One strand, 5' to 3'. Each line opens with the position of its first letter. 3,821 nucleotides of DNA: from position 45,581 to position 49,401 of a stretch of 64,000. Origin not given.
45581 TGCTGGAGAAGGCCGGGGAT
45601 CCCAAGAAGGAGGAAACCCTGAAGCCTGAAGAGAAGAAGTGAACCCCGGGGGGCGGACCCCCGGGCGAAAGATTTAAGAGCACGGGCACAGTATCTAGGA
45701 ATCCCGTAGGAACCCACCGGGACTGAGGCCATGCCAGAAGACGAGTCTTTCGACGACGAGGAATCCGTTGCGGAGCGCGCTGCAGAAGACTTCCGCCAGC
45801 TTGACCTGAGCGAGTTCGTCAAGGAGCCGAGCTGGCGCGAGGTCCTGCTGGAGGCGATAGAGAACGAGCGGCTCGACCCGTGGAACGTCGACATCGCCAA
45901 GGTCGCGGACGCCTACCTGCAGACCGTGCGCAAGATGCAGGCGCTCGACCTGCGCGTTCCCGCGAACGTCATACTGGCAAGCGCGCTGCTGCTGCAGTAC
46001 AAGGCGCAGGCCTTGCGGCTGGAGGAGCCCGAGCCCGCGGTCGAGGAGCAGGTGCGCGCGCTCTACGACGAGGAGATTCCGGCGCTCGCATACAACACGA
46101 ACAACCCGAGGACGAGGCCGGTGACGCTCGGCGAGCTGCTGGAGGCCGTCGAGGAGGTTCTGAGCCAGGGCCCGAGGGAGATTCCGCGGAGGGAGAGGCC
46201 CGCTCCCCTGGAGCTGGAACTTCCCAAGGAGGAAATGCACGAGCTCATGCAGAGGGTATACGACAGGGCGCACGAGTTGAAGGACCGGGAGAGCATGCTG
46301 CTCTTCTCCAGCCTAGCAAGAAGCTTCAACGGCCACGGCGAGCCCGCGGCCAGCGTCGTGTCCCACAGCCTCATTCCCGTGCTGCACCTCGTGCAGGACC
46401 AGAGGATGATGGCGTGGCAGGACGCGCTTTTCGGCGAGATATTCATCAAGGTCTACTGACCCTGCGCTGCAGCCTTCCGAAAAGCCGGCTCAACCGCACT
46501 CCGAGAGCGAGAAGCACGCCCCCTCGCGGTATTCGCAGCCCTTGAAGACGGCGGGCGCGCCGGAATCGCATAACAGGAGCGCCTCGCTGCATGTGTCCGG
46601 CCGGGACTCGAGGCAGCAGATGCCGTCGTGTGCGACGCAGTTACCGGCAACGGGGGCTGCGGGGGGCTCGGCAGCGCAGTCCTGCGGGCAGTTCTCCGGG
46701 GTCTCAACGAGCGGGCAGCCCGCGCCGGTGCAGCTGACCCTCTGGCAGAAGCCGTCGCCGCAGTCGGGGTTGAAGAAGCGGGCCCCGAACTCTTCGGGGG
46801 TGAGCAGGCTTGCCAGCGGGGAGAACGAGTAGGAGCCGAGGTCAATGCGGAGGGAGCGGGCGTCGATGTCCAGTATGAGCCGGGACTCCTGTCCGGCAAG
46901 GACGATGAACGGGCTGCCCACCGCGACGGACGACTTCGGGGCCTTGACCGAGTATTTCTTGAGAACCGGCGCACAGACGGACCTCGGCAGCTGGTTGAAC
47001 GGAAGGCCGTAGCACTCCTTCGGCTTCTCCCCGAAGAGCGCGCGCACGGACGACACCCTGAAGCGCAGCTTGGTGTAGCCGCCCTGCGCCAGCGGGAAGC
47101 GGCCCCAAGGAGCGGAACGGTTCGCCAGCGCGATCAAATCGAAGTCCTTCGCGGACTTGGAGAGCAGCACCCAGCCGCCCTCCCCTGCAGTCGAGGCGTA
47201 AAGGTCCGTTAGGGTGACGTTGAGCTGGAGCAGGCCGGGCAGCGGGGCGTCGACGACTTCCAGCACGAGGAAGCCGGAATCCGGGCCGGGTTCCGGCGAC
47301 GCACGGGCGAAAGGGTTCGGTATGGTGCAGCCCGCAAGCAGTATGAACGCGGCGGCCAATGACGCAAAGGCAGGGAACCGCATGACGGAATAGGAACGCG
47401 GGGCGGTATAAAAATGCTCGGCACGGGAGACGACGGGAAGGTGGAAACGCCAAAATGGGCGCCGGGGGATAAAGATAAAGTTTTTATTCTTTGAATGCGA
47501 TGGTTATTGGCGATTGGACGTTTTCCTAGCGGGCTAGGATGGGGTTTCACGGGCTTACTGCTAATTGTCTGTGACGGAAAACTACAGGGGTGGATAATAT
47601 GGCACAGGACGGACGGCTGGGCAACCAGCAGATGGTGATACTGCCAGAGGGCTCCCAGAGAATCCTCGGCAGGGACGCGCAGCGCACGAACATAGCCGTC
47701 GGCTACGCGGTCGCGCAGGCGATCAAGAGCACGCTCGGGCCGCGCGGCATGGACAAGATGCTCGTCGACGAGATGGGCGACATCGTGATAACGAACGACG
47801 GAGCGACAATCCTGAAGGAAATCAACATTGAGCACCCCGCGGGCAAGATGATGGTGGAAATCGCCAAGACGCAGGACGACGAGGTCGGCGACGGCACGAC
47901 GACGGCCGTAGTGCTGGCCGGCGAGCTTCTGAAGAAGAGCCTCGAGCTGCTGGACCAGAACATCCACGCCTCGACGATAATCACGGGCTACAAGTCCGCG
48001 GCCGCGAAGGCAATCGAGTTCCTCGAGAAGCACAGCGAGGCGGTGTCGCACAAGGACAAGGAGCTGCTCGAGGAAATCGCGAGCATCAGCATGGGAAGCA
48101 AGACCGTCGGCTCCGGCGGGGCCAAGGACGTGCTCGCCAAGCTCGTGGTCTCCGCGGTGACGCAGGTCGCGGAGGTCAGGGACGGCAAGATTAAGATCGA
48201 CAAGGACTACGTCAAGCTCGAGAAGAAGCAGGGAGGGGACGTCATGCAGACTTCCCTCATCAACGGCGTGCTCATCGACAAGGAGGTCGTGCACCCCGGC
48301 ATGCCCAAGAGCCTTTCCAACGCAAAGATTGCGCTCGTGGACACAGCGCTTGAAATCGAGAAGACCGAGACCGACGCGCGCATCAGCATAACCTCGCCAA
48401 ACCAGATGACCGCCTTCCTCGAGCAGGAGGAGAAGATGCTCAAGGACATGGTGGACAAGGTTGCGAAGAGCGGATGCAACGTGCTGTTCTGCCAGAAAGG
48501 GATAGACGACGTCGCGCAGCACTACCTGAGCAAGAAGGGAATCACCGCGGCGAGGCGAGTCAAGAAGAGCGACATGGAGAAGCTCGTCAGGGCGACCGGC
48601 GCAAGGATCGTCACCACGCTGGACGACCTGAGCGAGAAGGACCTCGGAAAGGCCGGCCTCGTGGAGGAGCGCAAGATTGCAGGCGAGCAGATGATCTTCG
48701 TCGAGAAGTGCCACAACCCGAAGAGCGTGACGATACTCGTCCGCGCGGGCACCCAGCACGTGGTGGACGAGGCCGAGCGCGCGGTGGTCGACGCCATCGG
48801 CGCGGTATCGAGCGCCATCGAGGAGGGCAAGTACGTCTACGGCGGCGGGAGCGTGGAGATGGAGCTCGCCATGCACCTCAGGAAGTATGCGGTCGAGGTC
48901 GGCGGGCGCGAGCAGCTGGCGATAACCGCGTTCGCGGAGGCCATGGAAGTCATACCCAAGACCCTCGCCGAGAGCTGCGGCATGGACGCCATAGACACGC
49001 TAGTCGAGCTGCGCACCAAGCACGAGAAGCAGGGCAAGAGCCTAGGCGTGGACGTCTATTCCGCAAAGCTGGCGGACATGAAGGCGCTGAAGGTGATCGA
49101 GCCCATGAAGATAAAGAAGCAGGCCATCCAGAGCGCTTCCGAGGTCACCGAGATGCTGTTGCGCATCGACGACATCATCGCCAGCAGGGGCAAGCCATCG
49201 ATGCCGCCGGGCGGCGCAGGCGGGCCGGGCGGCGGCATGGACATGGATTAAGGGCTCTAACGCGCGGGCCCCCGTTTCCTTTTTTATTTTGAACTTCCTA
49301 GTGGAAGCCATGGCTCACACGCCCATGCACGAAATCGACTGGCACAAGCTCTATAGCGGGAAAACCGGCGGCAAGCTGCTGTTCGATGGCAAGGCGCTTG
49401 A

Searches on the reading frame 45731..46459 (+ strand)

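Call 70: search_protein_families(library=pfam, proteins=[window:45731-46459:+], max_evalue=0.01)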
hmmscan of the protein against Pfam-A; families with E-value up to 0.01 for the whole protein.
window:45731-46459:+ (242 aa): 1 family
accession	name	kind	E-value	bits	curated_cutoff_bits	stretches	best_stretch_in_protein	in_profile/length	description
PF02616.19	SMC_ScpA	-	2.9e-09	37.7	24.6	1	44-106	3-66/232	Segregation and condensation protein ScpA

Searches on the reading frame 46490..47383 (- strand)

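Call 60: search_protein_families(library=pfam, proteins=[window:46490-47383:-], max_evalue=0.01)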
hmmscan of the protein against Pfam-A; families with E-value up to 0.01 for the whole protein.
window:46490-47383:- (297 aa): 1 family
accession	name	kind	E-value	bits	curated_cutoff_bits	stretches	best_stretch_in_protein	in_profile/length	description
PF14321.11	DUF4382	-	9.2e-10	39.3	25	1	37-177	2-121/136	Domain of unknown function (DUF4382)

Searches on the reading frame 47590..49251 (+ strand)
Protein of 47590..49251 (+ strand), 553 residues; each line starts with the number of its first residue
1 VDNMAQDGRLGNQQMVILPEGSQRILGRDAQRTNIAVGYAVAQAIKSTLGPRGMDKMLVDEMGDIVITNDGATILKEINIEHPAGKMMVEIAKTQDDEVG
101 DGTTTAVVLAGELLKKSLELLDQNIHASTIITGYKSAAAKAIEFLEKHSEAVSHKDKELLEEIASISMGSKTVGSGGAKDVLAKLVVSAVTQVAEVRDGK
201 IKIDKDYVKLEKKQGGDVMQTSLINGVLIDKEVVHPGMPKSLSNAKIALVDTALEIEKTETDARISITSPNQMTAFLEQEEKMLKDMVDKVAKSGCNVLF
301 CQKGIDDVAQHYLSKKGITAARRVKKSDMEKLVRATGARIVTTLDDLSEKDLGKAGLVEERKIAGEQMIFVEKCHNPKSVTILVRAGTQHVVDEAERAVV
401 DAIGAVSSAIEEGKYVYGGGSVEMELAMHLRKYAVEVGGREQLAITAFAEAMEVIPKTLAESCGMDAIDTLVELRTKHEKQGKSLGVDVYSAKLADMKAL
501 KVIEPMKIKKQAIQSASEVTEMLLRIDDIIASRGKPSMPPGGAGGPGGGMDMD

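Call 6: search_protein_families(library=pfam, proteins=[window:47590-49251:+], max_evalue=0.01)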
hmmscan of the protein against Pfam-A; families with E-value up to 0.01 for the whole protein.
window:47590-49251:+ (553 aa): 2 families
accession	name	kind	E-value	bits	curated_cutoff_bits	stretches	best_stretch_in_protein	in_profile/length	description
PF00118.29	Cpn60_TCP1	-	7.6e-182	605.8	34.3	1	41-532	1-488/490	TCP-1/cpn60 chaperonin family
PF04985.20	Phage_tube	-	0.0065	16.7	22.4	0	376-449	74-146/165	Phage tail tube protein FII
